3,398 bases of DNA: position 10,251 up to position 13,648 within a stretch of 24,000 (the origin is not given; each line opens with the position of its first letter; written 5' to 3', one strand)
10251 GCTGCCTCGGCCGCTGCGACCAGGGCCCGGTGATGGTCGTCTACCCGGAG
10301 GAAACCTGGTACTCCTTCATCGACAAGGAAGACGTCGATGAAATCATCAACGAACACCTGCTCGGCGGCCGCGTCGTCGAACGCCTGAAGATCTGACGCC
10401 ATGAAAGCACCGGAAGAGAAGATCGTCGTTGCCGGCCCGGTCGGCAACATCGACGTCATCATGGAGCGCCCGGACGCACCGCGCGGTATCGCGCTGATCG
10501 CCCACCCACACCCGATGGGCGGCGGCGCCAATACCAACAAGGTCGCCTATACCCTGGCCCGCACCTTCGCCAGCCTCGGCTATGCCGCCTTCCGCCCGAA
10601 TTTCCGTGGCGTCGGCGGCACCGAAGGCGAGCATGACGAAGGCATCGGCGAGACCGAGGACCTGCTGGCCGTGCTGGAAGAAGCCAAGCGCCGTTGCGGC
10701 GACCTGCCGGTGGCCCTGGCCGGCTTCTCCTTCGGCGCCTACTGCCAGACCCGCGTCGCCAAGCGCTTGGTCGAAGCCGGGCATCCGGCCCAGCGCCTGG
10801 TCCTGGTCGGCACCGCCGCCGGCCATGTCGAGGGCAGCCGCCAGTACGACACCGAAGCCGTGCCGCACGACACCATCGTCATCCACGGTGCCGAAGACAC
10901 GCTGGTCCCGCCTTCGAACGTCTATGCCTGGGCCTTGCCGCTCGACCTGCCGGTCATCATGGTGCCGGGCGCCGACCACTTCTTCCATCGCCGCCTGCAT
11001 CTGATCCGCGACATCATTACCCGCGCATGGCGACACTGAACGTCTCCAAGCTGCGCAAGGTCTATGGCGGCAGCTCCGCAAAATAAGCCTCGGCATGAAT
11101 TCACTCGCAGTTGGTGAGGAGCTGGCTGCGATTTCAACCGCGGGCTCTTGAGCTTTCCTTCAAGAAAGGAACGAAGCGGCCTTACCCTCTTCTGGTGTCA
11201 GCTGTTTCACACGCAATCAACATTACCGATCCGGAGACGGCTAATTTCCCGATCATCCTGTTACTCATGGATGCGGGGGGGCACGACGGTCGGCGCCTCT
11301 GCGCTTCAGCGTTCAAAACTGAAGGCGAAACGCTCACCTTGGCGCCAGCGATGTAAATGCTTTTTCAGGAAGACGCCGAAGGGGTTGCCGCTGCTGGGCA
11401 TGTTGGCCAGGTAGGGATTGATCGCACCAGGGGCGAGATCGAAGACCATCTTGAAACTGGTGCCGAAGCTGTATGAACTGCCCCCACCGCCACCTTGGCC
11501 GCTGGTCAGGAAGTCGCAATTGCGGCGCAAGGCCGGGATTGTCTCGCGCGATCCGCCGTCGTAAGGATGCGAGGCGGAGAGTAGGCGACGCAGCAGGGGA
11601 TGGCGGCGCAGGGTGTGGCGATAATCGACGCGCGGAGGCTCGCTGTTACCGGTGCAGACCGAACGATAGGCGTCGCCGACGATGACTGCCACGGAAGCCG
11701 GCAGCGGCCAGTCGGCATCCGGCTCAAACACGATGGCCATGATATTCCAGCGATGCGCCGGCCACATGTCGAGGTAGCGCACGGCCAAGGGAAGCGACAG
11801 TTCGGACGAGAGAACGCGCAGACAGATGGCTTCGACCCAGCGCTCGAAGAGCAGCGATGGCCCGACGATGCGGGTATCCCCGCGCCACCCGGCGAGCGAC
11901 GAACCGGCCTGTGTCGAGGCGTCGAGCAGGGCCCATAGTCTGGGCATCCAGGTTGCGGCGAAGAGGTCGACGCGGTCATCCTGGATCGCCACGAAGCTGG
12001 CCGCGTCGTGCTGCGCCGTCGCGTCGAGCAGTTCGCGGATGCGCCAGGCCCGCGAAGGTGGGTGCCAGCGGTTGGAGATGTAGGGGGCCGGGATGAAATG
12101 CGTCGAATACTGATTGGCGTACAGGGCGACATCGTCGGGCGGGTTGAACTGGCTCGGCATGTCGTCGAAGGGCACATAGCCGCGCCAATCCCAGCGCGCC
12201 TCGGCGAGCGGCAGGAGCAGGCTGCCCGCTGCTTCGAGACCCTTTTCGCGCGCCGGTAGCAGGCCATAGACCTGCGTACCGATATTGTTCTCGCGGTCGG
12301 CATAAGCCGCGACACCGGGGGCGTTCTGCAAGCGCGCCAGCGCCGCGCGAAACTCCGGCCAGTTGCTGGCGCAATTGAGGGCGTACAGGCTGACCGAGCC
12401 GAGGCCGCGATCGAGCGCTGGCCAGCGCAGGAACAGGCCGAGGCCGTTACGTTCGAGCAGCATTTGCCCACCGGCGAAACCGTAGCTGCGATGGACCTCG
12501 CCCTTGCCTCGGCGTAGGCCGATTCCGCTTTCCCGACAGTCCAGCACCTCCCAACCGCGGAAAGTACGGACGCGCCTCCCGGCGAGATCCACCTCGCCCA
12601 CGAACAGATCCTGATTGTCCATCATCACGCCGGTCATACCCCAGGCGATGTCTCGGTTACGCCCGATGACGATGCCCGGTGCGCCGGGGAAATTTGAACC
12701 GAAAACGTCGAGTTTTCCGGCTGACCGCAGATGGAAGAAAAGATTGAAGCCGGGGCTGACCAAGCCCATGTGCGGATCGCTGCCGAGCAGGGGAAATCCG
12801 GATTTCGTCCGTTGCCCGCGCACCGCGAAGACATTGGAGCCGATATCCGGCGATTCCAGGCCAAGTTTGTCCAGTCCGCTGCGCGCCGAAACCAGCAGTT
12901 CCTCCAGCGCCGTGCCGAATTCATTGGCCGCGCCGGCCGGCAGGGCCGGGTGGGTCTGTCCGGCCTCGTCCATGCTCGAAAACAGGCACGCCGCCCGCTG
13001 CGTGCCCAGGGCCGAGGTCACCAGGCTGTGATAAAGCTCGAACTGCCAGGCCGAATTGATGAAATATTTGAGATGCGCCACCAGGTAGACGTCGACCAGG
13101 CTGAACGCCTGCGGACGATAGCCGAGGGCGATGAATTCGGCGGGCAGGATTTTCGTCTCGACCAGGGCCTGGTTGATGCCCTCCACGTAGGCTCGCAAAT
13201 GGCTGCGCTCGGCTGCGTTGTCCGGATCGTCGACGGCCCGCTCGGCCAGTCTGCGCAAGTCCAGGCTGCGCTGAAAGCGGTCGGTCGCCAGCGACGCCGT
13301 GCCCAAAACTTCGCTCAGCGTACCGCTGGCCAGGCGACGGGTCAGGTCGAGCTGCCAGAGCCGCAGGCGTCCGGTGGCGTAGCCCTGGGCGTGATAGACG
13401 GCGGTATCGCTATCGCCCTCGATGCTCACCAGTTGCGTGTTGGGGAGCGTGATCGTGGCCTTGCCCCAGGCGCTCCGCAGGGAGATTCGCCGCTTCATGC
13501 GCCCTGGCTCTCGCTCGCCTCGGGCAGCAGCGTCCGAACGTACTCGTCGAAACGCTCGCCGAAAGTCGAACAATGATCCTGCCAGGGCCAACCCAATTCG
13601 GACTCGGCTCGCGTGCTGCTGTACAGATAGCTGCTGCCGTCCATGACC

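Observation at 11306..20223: Seven-gene translationally coupled operon: a luciferase-less LuxE/LuxC fatty-acid-reductase module joined to a radical SAM enzyme, an LCAT-like hydrolase, an SDR and a cytoplasmic Ntn acylase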

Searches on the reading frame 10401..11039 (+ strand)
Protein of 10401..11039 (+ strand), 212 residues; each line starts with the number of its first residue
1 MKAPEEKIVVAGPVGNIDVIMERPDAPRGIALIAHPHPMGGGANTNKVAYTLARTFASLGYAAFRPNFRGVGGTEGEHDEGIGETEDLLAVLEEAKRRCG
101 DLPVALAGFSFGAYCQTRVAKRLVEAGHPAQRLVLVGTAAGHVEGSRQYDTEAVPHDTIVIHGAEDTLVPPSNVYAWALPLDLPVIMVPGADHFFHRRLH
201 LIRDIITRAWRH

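Call 8: search_protein_families(library=pfam, proteins=[window:10401-11039:+], max_evalue=0.001)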
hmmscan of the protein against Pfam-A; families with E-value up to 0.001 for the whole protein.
window:10401-11039:+ (212 aa): 7 families
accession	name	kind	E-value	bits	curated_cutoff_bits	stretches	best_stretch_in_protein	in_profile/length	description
PF00561.26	Abhydrolase_1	-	6.8e-10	39.5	25.8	1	40-138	8-102/245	alpha/beta hydrolase fold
PF12146.15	Hydrolase_4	-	2.8e-08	33.8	27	1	28-141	4-112/239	Serine aminopeptidase, S33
PF00975.26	Thioesterase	-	6.2e-08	33.6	26.4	1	82-148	45-112/226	Thioesterase domain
PF12697.13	Abhydrolase_6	-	8.7e-06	27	26.3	1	44-129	8-85/217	Alpha/beta hydrolase family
PF02129.25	Peptidase_S15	-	3.4e-05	24.1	23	1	24-124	12-117/262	X-Pro dipeptidyl-peptidase (S15 family)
PF20408.4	Abhydrolase_11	-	5.7e-05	23.4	27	1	85-198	57-170/193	Alpha/beta hydrolase domain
PF00326.27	Peptidase_S9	-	0.00026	21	22.6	0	148-181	137-170/213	Prolyl oligopeptidase family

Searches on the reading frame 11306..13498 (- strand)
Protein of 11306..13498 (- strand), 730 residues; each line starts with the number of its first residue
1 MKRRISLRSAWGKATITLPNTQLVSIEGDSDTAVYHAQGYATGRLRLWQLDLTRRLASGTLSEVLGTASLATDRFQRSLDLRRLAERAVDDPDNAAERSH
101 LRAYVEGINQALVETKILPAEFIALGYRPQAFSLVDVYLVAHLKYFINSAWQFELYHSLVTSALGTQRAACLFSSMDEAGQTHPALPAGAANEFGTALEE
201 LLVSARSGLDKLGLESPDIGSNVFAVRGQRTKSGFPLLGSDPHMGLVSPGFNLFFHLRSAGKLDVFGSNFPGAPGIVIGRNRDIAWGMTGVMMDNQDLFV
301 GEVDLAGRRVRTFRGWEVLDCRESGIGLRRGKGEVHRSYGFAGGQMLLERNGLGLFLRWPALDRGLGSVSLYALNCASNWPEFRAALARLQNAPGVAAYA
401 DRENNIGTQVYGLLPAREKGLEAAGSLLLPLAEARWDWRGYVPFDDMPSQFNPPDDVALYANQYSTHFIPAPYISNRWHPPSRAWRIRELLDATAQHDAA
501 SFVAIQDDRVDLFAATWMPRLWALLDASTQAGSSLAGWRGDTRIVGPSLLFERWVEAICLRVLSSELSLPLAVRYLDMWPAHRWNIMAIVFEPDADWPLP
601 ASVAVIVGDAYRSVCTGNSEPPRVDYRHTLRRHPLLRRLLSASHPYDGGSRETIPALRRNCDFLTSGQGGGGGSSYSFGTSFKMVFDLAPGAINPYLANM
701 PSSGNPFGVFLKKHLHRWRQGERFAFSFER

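Call 4: search_protein_families(library=pfam, proteins=[window:11306-13498:-], max_evalue=0.01)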
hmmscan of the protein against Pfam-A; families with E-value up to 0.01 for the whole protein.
window:11306-13498:- (730 aa): 1 family
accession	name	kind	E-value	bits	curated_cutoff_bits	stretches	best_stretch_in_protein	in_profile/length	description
PF01804.23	Penicil_amidase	-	3.8e-122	410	21.3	1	14-729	2-669/675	Penicillin amidase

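Call 5: search_protein_families(library=ncbifam, proteins=[window:11306-13498:-], max_evalue=0.01)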
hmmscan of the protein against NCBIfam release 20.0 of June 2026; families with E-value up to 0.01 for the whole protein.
window:11306-13498:- (730 aa): 1 family
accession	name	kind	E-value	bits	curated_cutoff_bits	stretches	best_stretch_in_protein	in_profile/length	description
NF051460.1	bi_acylase_PvdQ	equivalog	2.6e-09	35.5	950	1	218-289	210-281/763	bifunctional acylase PvdQ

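Call 24: search_solved_structures(query=window:11306-13498:-, max_evalue=0.001)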
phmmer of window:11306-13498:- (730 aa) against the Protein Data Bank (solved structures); distinct sequences matched with E-value up to 0.001: 60.
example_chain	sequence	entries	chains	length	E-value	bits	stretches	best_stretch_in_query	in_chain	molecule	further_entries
7eby_A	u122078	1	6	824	1.9e-40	141.9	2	217-728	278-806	D-succinylase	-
7ea4_A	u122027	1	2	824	2.3e-40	141.7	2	217-728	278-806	D-succinylase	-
7reo_A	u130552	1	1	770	3.8e-25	91.4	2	222-569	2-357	Penicillin G Acylase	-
7rep_A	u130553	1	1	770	3.9e-24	88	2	222-568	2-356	Penicillin G acylase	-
1fxh_B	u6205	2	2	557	1.7e-17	66.1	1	222-533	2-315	PENICILLIN ACYLASE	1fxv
1e3a_B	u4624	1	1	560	1.8e-17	66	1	220-533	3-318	PENICILLIN AMIDASE BETA SUBUNIT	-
35sz_C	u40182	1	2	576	2.2e-17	65.7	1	221-551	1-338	Penicillin acylase family protein, beta chain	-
1gkf_B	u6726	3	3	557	2.8e-17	65.4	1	222-533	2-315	PENICILLIN G ACYLASE BETA SUBUNIT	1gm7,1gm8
1h2g_B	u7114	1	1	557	6.4e-17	64.2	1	222-533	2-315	PENICILLIN G ACYLASE BETA SUBUNIT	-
1kec_B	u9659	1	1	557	7.6e-17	63.9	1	222-533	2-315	PENICILLIN ACYLASE BETA SUBUNIT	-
1jx9_B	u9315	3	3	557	1.1e-16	63.4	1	222-533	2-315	penicillin G acylase beta subunit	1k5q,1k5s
1gk9_B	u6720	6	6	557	1.2e-16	63.2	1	222-533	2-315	PENICILLIN G ACYLASE BETA SUBUNIT | penicillin Acylase beta subunit | PENICILLIN AMIDOHYDROLASE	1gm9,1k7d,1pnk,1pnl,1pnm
1ai4_B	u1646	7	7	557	3.2e-16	61.9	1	222-533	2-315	PENICILLIN AMIDOHYDROLASE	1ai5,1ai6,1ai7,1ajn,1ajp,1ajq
4hst_B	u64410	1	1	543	6.4e-16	60.9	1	221-525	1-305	glutaryl-7-aminocephalosporanic acid acylase beta chain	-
4hsr_B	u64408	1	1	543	1.4e-15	59.8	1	221-525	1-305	glutaryl-7-aminocephalosporanic acid acylase beta chain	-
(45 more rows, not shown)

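Call 34: search_protein_families(library=padloc, proteins=[window:11306-13498:-], max_evalue=0.01)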
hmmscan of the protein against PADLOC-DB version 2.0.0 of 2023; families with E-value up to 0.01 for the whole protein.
window:11306-13498:- (730 aa): 0 families

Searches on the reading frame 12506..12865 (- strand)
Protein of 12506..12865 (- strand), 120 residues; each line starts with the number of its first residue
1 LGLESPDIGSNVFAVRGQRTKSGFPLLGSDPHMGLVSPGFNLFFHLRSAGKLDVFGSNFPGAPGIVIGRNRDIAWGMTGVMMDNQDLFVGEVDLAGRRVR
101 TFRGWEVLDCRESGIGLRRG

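Call 91: search_solved_structures(query=window:12506-12865:-, max_evalue=0.01, show_alignments=5)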
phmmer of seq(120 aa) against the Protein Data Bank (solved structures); distinct sequences matched with E-value up to 0.01: 31.
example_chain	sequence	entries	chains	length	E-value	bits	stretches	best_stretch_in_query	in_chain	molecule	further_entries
7eby_A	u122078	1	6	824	7.3e-17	64.9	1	7-110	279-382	D-succinylase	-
7ea4_A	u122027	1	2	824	7.4e-17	64.9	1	7-110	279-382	D-succinylase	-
35sz_C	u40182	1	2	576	6.2e-12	49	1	10-98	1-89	Penicillin acylase family protein, beta chain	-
4hst_B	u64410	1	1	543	1.2e-09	41.6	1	10-112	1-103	glutaryl-7-aminocephalosporanic acid acylase beta chain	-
4hsr_B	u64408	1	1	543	2.9e-09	40.4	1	10-112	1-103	glutaryl-7-aminocephalosporanic acid acylase beta chain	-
6nvx_B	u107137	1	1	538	4.4e-07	33.3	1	10-106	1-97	penicillin G acylase, beta-subunit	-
8brr_B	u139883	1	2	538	4.5e-07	33.3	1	10-106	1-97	Penicillin G acylase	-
8brs_B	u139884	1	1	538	4.5e-07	33.3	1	10-106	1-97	Penicillin G acylase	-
8brq_B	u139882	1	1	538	4.5e-07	33.3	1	10-106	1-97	Penicillin G acylase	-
8brt_B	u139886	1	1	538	3.1e-06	30.6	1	10-106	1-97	Penicillin G acylase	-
3k3w_B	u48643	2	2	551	3.8e-06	30.3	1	10-115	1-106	Penicillin G acylase | Penicillin G acylase, beta subunit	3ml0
6nvy_B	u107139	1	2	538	6.8e-06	29.5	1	10-88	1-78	Penicillin G acylase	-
2wyb_B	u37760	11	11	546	8.4e-06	29.2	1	10-78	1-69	ACYL-HOMOSERINE LACTONE ACYLASE PVDQ SUBUNIT BETA | Acyl-homoserine lactone acylase pvdQ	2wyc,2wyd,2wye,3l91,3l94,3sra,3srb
4m1j_C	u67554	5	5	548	8.4e-06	29.2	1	10-78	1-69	Acyl-homoserine lactone acylase PvdQ subunit beta | Acyl-homoserine lactone acylase PvdQ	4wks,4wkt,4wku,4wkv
5ubl_A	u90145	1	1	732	1e-05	28.9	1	10-78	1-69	Acyl-homoserine lactone acylase PvdQ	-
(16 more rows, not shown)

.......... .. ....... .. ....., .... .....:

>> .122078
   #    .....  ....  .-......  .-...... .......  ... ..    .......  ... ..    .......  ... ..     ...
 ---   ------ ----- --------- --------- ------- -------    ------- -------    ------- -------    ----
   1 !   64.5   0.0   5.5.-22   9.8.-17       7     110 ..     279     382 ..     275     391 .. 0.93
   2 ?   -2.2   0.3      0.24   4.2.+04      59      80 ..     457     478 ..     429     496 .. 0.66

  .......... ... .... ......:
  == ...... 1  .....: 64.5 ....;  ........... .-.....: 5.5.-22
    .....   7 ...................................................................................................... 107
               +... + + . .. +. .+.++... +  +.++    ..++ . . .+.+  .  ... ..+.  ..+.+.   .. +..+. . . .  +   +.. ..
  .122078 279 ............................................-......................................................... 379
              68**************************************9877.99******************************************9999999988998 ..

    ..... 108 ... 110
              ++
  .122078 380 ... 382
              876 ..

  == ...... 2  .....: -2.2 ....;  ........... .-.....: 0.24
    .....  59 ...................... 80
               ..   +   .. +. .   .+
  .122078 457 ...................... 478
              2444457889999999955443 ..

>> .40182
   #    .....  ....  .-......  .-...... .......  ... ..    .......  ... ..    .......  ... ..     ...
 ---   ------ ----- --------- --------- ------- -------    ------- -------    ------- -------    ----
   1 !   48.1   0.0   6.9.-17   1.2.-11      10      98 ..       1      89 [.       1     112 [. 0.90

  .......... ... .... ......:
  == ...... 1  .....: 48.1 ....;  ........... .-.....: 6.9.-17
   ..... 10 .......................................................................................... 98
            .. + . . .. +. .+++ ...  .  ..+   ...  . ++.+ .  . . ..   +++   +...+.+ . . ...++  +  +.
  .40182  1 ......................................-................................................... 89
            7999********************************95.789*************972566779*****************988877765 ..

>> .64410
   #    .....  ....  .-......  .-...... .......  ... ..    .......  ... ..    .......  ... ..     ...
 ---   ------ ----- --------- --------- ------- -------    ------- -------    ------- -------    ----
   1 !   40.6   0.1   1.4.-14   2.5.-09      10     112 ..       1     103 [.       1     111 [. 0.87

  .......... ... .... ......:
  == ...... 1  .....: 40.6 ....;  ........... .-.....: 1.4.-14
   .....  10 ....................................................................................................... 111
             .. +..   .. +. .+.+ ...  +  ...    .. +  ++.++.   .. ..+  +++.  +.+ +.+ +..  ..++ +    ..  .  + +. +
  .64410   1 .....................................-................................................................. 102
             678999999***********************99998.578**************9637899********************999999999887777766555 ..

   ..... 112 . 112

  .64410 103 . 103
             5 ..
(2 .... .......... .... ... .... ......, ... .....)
